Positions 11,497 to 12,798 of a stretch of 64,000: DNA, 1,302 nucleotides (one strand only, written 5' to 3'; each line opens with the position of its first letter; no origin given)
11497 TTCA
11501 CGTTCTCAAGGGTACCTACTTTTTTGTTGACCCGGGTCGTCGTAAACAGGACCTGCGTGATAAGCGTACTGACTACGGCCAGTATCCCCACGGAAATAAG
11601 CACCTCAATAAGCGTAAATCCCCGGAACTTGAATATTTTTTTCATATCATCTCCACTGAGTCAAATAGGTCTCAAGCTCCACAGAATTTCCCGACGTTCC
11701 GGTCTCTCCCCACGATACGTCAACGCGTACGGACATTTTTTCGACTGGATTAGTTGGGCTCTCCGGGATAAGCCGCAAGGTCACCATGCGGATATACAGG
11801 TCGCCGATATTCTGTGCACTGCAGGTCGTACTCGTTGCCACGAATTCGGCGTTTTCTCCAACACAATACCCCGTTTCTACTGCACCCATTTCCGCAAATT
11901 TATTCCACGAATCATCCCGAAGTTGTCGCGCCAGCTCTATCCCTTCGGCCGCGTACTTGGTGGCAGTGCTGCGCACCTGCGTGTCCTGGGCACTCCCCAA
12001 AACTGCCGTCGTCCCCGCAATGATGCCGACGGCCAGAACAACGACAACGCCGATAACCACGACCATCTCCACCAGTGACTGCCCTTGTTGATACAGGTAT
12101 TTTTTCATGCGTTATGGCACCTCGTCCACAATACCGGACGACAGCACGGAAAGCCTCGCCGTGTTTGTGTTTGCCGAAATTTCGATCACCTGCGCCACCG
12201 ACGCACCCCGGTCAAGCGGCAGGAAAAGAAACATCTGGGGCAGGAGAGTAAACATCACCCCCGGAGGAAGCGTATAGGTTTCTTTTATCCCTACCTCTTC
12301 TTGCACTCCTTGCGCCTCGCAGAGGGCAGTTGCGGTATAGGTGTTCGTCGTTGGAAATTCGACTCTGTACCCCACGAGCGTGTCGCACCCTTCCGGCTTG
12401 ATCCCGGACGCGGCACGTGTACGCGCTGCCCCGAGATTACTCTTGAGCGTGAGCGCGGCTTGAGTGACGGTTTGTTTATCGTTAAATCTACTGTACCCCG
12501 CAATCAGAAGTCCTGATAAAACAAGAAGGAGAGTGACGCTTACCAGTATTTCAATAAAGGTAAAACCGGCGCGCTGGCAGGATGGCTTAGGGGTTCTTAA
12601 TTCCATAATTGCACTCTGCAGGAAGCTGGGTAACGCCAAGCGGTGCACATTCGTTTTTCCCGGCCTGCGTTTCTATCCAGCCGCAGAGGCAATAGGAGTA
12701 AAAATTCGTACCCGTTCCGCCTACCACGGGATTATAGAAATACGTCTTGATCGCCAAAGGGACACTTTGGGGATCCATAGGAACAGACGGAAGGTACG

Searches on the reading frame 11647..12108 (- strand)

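Call 3: search_protein_families(library=pfam, proteins=[window:11647-12108:-], max_evalue=0.1)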
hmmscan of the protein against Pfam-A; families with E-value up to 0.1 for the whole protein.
window:11647-12108:- (153 aa): 3 families
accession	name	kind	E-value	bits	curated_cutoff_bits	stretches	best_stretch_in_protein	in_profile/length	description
PF07963.17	N_methyl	-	0.0013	18.7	21.2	1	7-29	4-26/27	Prokaryotic N-terminal methylation motif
PF04888.17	SseC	-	0.019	15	30.2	1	12-139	135-245/312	Secretion system effector C (SseC) like family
PF23466.1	WWE_4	-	0.023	15.3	24.5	1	63-93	6-36/55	WWE domain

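Call 4: search_protein_families(library=ncbifam, proteins=[window:11647-12108:-], max_evalue=0.1)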
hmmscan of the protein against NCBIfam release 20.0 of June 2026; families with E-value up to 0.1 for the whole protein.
window:11647-12108:- (153 aa): 5 families
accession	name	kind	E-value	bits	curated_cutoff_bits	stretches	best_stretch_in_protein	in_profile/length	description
NF047827.1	T3SSXpsH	equivalog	0.012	15.4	160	1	8-55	1-45/145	type II secretion system protein XpsH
NF007862.0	PRK10574.1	equivalog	0.014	15.5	138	1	7-60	4-56/145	prepilin peptidase-dependent pilin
NF007800.0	PRK10506.1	equivalog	0.032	14.1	158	1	6-88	7-86/163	prepilin peptidase-dependent protein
TIGR02523.1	type_IV_pilV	equivalog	0.081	13.4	52.2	0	7-97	1-92/139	type IV pilus modification protein PilV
NF041785.2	VhuA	equivalog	0.096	11.2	800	0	6-81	147-223/418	F420-non-reducing hydrogenase Vhu subunit A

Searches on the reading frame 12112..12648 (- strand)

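Call 3: search_protein_families(library=pfam, proteins=[window:12112-12648:-], max_evalue=0.1)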
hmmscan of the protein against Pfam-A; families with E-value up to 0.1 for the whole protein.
window:12112-12648:- (178 aa): 1 family
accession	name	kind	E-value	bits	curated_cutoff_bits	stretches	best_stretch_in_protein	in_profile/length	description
PF07963.17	N_methyl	-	5.8e-05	22.9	21.2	1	26-48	4-26/27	Prokaryotic N-terminal methylation motif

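Call 4: search_protein_families(library=ncbifam, proteins=[window:12112-12648:-], max_evalue=0.1)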
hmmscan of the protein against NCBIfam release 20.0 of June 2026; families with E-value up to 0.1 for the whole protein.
window:12112-12648:- (178 aa): 10 families
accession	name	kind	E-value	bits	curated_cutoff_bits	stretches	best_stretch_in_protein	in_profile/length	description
NF007800.0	PRK10506.1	equivalog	4.8e-05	23.2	158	1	25-79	7-61/163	prepilin peptidase-dependent protein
TIGR01708.2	typeII_sec_gspH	equivalog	5.1e-05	23.3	80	1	27-80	2-55/169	type II secretion system minor pseudopilin GspH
NF007862.0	PRK10574.1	equivalog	0.00067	19.8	138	1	25-67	3-45/145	prepilin peptidase-dependent pilin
TIGR02532.1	IV_pilin_GFxxxE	domain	0.0012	18.6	16.3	1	26-48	1-23/24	prepilin-type N-terminal cleavage/methylation domain-containing protein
NF041013.1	T4P_ComGE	equivalog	0.0053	16.8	49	1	28-56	5-33/83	competence type IV pilus minor pilin ComGE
NF040982.1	ComGD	equivalog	0.033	14.6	70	1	27-81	2-56/139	competence type IV pilus minor pilin ComGD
TIGR01710.1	typeII_sec_gspG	equivalog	0.033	14.2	88.85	1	28-70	2-44/134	type II secretion system major pseudopilin GspG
NF045739.1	MPN157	domain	0.07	13.2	150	0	30-57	107-134/141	MPN157 family protein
NF041775.1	typeIV_PilA_Myxo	equivalog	0.081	12.9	400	1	25-75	9-59/214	type IV pilin protein PilA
NF041002.1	pilin_ComGF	equivalog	0.085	13.1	80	0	27-59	2-34/139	competence type IV pilus minor pilin ComGF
